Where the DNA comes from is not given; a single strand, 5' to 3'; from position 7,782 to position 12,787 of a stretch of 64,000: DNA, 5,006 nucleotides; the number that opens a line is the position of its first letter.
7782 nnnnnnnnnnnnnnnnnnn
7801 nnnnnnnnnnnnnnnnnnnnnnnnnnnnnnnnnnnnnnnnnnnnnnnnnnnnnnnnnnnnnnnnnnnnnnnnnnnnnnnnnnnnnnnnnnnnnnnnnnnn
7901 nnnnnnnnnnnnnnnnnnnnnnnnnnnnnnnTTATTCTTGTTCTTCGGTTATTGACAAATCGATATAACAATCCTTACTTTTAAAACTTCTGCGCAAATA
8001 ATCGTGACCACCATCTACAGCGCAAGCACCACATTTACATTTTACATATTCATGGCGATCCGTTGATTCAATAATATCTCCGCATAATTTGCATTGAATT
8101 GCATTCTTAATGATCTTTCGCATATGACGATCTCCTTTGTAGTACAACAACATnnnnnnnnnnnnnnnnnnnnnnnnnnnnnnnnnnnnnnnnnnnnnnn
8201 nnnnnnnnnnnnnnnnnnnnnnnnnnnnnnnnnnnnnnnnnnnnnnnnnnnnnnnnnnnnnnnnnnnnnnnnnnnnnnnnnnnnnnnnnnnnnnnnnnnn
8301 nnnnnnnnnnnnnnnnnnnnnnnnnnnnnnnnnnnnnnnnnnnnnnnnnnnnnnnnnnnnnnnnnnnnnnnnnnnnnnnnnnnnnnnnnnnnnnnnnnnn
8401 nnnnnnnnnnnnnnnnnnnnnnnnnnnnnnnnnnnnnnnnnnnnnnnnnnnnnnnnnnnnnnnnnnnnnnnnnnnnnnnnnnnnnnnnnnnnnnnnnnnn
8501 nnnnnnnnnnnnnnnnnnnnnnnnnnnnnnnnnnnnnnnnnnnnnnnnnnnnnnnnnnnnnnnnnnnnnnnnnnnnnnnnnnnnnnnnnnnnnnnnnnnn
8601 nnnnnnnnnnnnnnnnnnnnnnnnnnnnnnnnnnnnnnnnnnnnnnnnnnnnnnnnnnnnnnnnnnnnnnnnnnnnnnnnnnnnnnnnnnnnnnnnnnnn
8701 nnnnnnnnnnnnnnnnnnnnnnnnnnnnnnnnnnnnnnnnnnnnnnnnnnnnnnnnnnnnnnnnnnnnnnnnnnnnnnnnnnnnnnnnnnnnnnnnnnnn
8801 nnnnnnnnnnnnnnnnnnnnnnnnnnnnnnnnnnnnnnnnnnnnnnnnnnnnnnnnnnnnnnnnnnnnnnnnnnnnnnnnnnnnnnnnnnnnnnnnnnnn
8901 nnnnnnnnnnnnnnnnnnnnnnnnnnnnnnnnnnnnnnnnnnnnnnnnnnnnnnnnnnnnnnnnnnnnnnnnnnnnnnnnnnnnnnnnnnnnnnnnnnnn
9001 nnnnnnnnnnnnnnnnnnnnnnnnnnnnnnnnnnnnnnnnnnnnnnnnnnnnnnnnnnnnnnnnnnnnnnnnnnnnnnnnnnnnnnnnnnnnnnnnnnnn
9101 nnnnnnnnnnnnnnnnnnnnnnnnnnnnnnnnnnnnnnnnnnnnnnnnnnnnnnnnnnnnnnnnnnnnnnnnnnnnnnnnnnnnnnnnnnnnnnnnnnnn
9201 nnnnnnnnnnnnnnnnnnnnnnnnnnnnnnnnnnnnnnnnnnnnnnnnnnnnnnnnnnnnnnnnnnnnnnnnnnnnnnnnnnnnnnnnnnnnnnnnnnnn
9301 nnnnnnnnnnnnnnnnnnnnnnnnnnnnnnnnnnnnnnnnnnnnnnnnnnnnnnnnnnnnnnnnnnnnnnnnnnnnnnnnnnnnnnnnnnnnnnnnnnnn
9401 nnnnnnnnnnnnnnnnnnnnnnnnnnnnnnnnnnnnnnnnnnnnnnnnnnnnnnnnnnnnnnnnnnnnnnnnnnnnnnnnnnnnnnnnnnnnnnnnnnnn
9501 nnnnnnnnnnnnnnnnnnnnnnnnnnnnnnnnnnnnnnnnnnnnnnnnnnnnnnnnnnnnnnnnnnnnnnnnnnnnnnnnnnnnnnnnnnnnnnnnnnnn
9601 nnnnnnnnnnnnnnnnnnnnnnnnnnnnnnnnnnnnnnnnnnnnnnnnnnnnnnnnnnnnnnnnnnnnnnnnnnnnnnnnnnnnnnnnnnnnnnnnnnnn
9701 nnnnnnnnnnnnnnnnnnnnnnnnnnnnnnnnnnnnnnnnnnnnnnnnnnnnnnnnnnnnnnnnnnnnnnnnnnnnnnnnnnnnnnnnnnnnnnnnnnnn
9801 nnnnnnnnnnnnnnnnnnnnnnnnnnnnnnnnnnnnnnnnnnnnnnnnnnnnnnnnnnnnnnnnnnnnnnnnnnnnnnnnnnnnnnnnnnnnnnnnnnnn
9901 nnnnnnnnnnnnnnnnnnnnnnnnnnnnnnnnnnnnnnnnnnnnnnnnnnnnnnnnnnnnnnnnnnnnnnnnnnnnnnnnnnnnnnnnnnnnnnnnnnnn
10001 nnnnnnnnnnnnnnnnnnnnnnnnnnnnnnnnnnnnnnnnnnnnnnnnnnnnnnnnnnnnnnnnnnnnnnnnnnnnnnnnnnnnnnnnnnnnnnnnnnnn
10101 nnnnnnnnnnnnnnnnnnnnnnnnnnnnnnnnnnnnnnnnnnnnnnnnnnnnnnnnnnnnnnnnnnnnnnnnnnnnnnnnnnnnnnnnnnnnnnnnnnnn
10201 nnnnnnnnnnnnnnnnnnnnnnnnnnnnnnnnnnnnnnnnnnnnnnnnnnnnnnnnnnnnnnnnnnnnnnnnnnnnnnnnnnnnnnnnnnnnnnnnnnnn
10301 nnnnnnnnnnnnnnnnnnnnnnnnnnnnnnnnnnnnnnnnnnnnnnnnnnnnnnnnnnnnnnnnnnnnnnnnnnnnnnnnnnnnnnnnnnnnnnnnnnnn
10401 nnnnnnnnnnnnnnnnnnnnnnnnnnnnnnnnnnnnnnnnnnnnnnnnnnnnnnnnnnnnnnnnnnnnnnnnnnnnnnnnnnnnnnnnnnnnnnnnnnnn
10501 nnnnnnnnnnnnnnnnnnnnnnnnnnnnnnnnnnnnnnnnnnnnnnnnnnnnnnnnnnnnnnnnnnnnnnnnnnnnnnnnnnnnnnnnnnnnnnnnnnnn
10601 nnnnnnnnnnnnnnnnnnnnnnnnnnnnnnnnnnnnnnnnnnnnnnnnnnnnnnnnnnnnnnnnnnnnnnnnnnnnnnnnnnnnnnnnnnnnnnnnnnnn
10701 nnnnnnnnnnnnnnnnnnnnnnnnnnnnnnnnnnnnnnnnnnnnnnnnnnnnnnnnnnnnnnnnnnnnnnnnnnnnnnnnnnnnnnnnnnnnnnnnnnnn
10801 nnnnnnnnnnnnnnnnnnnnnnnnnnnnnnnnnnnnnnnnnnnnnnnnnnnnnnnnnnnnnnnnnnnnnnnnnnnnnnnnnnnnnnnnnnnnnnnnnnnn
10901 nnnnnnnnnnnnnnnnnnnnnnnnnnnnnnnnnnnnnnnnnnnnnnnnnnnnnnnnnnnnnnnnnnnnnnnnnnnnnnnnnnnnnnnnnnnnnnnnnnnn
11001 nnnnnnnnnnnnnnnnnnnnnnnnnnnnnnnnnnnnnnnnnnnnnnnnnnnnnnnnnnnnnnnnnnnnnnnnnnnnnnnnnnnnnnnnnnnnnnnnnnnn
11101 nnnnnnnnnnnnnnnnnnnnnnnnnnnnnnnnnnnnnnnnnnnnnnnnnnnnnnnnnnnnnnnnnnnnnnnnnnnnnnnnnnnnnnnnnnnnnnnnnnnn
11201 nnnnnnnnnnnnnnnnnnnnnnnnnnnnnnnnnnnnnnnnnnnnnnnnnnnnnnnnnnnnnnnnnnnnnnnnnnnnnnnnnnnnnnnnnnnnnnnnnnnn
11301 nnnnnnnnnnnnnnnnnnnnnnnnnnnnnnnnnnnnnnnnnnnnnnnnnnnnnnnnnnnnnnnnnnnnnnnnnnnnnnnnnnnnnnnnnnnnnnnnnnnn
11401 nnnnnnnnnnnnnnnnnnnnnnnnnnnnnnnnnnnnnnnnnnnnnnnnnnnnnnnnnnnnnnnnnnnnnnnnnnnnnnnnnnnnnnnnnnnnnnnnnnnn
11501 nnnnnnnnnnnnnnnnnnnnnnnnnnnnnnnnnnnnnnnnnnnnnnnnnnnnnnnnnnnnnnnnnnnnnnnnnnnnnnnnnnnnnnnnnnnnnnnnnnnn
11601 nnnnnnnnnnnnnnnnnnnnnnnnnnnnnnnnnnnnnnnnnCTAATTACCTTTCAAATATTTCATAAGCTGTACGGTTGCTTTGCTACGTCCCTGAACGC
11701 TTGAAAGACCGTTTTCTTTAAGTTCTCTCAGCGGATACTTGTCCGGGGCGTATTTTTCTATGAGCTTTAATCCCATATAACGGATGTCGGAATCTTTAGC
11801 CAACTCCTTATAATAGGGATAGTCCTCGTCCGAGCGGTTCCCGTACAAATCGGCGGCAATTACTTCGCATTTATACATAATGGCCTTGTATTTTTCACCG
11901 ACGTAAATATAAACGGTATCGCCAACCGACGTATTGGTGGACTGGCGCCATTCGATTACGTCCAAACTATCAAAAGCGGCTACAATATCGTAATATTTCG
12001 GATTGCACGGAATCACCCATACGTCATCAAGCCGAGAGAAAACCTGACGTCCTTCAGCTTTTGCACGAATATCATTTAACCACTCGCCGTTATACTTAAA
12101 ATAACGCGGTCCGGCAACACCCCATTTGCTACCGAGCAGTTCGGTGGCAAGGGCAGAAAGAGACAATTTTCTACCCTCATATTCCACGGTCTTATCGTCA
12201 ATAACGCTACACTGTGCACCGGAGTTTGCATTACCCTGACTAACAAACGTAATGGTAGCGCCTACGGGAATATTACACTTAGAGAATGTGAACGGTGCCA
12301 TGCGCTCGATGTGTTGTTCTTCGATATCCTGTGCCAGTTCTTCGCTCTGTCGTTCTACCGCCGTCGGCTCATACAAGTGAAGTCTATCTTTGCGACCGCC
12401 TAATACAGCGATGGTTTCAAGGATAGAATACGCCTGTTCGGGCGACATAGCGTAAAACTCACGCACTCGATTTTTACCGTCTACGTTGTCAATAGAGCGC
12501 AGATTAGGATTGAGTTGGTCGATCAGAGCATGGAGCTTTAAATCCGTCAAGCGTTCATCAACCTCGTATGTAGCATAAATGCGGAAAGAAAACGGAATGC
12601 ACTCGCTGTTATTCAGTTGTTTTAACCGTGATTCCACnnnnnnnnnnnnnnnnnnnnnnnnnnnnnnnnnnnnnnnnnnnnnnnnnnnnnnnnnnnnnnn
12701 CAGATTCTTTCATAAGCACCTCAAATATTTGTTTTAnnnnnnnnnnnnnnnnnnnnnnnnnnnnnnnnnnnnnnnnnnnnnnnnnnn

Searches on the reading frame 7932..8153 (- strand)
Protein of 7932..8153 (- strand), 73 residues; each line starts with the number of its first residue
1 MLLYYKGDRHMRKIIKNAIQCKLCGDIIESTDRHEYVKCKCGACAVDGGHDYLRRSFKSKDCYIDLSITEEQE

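Call 43: search_protein_families(library=pfam, proteins=[window:7932-8153:-], max_evalue=0.001)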
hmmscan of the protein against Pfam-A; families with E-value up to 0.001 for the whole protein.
window:7932-8153:- (73 aa): 1 family
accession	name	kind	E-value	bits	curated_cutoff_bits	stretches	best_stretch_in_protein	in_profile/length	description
PF24749.2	DUF7695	-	9.1e-28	96.2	25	1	13-70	1-58/58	Domain of unknown function (DUF7695)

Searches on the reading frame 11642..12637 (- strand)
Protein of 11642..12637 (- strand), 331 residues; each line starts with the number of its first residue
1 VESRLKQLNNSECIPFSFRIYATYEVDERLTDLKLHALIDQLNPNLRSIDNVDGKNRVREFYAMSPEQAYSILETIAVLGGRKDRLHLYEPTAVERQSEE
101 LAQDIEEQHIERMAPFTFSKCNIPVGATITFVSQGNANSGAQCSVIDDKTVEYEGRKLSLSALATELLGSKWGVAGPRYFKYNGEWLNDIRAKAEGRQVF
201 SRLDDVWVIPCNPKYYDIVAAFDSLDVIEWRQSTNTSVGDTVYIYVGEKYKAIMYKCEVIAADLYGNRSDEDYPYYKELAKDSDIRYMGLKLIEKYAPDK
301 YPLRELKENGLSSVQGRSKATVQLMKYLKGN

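Call 7: search_protein_families(library=pfam, proteins=[window:11642-12637:-], max_evalue=0.01)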
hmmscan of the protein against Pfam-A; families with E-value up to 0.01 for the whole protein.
window:11642-12637:- (331 aa): 3 families
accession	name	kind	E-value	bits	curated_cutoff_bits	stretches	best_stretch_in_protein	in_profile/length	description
PF13455.12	MUG113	-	0.002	19.1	22.3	1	2-74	10-71/73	Meiotically up-regulated gene 113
PF10544.15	T5orf172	-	0.0049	17.8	20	1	2-76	25-100/101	T5orf172 domain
PF11149.13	DUF2924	-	0.0065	17.2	31.2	0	111-181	68-133/135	Protein of unknown function (DUF2924)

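Call 8: search_protein_families(library=padloc, proteins=[window:11642-12637:-], max_evalue=0.01)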
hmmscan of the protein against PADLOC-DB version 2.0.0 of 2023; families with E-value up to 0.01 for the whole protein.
window:11642-12637:- (331 aa): 3 families
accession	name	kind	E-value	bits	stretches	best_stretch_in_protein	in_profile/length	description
PDLC05043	PDC-S57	-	2.6e-77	257.4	1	2-195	28-217/221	-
PDLC05041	PDC-S57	-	5.3e-30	102.6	1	2-195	30-207/212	-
PDLC05042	PDC-S57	-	0.0047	14.6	1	4-78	35-101/245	-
